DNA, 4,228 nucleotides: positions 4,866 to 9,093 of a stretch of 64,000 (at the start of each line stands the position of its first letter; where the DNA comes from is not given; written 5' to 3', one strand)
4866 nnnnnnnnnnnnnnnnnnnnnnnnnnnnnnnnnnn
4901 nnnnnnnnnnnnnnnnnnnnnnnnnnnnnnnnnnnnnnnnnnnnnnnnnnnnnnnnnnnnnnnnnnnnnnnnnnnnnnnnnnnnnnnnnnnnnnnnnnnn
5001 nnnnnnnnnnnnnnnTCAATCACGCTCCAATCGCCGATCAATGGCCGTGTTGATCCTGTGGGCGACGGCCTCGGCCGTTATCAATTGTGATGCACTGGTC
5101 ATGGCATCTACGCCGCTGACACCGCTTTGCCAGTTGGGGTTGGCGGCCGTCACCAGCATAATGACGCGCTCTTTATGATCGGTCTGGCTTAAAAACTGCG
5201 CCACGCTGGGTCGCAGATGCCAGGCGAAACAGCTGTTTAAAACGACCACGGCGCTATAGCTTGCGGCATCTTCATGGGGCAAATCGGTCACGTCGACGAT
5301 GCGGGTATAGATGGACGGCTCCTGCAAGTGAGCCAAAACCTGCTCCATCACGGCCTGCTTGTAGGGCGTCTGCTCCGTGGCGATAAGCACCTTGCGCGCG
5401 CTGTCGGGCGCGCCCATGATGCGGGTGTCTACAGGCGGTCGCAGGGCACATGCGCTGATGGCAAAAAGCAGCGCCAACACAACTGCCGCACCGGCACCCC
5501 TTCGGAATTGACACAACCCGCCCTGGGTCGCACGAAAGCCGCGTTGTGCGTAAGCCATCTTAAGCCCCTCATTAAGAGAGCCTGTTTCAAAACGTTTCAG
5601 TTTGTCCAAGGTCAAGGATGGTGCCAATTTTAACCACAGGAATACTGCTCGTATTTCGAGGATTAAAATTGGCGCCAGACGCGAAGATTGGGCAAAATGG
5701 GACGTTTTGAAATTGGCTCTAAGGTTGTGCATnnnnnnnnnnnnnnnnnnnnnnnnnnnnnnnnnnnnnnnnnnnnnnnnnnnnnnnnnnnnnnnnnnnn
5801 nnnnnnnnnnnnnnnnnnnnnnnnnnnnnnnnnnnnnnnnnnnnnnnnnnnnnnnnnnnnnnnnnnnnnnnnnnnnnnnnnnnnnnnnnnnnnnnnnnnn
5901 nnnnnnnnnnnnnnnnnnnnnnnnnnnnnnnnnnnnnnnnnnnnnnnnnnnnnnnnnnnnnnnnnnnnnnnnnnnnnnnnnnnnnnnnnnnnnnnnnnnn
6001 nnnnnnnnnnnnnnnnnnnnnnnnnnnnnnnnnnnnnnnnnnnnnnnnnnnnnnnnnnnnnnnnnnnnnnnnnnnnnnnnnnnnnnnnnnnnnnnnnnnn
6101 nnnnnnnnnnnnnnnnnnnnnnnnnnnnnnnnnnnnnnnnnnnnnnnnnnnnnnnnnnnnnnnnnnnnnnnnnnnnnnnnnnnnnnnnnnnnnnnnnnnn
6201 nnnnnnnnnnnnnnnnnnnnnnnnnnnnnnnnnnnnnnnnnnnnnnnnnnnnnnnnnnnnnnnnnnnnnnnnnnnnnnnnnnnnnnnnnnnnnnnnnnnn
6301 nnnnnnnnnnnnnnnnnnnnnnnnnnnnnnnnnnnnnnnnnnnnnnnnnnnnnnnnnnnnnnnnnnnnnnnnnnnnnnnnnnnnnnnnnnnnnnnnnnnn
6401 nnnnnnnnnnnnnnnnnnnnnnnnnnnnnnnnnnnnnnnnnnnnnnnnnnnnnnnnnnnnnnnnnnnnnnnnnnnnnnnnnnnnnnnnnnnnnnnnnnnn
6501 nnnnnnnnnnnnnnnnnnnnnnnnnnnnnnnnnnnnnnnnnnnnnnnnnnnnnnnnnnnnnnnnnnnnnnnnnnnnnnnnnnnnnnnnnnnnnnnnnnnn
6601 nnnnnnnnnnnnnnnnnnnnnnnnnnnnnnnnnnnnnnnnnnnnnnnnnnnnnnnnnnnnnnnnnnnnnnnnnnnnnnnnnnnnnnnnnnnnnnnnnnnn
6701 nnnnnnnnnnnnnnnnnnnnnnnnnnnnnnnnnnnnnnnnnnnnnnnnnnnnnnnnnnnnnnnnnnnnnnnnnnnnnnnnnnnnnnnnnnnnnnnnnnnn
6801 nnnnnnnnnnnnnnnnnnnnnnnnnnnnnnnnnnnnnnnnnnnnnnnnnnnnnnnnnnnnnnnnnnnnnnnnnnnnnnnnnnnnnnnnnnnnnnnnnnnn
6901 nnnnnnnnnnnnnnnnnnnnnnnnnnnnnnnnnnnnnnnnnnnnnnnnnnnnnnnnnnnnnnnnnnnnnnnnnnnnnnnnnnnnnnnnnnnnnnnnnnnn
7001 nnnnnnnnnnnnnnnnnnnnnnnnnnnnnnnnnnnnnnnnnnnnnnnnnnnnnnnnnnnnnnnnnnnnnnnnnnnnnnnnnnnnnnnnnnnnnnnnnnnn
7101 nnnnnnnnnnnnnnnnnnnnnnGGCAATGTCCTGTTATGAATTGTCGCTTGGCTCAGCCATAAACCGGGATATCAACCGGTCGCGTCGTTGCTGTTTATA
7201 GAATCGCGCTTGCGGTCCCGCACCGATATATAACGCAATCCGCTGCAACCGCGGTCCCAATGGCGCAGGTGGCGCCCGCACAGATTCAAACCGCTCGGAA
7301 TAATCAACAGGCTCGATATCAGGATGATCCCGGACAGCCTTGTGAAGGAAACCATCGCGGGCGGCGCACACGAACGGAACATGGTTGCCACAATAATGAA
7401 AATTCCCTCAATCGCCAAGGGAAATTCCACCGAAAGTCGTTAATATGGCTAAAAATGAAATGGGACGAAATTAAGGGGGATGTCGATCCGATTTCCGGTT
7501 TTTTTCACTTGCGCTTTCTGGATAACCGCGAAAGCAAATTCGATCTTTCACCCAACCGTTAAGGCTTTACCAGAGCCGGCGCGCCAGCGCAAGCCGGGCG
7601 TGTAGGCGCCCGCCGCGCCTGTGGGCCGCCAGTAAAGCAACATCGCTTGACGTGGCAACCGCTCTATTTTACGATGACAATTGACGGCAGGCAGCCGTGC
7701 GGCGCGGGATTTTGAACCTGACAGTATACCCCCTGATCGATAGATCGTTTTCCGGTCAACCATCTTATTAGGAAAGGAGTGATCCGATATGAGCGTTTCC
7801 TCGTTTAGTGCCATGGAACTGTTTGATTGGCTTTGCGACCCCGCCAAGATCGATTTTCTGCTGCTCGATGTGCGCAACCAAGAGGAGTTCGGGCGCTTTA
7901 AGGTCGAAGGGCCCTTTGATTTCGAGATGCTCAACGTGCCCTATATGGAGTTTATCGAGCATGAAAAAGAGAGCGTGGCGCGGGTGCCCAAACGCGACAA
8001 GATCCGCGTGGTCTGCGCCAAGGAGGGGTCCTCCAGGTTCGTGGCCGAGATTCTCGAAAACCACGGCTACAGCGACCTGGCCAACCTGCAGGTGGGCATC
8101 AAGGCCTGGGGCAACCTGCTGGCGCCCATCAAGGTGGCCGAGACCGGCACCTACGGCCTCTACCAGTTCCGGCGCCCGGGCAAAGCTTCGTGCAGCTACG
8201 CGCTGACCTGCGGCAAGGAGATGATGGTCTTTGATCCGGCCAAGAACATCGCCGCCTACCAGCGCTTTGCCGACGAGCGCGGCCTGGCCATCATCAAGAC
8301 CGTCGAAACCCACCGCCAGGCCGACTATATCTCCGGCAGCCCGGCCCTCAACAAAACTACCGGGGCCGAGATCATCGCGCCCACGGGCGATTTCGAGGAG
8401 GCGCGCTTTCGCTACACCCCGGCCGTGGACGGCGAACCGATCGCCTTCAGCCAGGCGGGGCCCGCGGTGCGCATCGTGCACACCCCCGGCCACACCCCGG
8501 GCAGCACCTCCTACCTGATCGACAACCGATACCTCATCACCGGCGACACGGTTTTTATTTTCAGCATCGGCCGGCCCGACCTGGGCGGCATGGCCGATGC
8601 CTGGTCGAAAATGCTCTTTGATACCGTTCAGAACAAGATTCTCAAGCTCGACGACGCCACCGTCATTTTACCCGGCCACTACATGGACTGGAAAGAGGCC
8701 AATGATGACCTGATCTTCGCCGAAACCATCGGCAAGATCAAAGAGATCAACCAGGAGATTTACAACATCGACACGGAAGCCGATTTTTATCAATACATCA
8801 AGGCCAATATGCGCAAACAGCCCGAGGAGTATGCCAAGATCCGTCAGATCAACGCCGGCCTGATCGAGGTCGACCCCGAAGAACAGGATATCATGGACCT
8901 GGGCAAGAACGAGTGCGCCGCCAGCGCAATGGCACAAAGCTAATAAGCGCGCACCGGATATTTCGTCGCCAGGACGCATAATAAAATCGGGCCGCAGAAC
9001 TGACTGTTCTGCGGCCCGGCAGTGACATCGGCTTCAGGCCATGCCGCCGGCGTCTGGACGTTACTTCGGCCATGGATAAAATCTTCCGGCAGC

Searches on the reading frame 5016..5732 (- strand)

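Call 7: search_protein_families(library=pfam, proteins=[window:5016-5732:-], max_evalue=0.01)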
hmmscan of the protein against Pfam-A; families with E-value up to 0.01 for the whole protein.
window:5016-5732:- (238 aa): 1 family
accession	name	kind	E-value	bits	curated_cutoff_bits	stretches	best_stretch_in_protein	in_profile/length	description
PF12724.12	Flavodoxin_5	-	0.00075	20.3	27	1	128-188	14-75/145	Flavodoxin domain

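Call 19: search_protein_families(library=ncbifam, proteins=[window:5016-5732:-], max_evalue=0.1)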
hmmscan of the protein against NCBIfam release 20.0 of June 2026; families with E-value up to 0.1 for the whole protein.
window:5016-5732:- (238 aa): 0 families

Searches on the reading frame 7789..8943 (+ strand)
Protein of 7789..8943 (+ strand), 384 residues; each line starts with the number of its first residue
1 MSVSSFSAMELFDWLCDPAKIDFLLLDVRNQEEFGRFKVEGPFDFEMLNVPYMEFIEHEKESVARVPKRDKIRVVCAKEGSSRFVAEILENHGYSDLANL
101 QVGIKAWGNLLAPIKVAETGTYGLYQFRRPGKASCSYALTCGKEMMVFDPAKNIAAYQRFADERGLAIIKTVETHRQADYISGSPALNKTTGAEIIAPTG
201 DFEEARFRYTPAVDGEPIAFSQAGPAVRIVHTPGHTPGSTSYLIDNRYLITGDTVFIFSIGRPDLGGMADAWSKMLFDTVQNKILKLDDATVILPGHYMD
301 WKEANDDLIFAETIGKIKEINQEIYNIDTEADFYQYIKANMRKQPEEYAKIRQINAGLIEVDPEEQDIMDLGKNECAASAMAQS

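Call 7: search_protein_families(library=pfam, proteins=[window:7789-8943:+], max_evalue=0.01)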
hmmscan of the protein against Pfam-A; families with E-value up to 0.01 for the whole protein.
window:7789-8943:+ (384 aa): 2 families
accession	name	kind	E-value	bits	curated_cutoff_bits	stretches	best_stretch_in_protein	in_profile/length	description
PF00581.25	Rhodanese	-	2.1e-08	34.9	22.2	1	22-108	13-100/102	Rhodanese-like domain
PF00753.33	Lactamase_B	-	1.5e-07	32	22.7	1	171-297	47-196/196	Metallo-beta-lactamase superfamily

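Call 19: search_protein_families(library=ncbifam, proteins=[window:7789-8943:+], max_evalue=0.1)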
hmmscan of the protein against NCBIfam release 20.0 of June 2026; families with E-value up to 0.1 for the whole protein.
window:7789-8943:+ (384 aa): 18 families
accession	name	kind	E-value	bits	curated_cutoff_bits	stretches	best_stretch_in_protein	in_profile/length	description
TIGR03413.1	GSH_gloB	equivalog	1.3e-15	57.4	200.8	1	140-315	16-178/248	hydroxyacylglutathione hydrolase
NF041804.1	MBL_fold_SolJ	exception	6.3e-11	41.9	350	1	145-300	31-181/224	solanimycin biosynthesis MBL-fold hydrolase SolJ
NF040641.1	bifunc_ST_SDO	equivalog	9.2e-10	37.9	625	1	227-336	275-378/423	bifunctional sulfur transferase/dioxygenase Blh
NF006444.0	PRK08762.1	equivalog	3.4e-07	29.3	449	1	21-116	28-116/387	molybdopterin-synthase adenylyltransferase MoeB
NF007597.0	PRK10241.1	equivalog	2.3e-05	23.8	421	1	170-298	48-166/251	hydroxyacylglutathione hydrolase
NF045521.1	rhoda_near_glyco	subfamily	2.8e-05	24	145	1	22-115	31-116/144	rhodanese homology domain-containing protein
NF033105.1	bla_subclass_B3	equivalog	3.5e-05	23.2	240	1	226-247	137-158/257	subclass B3 metallo-beta-lactamase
NF005902.0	PRK07878.1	equivalog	9.5e-05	21.5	647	1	5-113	288-387/392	adenylyltransferase/sulfurtransferase MoeZ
NF005646.0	PRK07411.1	equivalog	0.00018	20.8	633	1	8-109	286-381/390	molybdopterin-synthase adenylyltransferase MoeB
NF012229.1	bla_class_B_core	domain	0.0014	18.8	100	1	163-244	47-138/139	metallo-beta-lactamase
NF033088.2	bla_subclass_B1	equivalog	0.0025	17.5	200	1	156-298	53-201/217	subclass B1 metallo-beta-lactamase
NF047979.1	lactonase_AidB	equivalog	0.0034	16.7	360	1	221-260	170-212/271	AidB family quorum-quenching N-acyl homoserine lactonase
NF041203.1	rhodanese_LYCAU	equivalog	0.0069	16.1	115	1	60-110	67-119/126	rhodanese-related (seleno)protein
NF000287.1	SMB1_fam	exception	0.023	14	400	0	172-215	87-130/280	SMB-1 family subclass B3 metallo-beta-lactamase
NF007627.0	PRK10287.1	equivalog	0.048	13.9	102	0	26-100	24-91/104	thiosulfate sulfurtransferase PspE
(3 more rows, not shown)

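Call 30: find_encoding_contigs(protein=window:7789-8943:+, flank=1000, max_places=5)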
Protein window:7789-8943:+ (384 aa): no gene with exactly this product is on record in the collection.
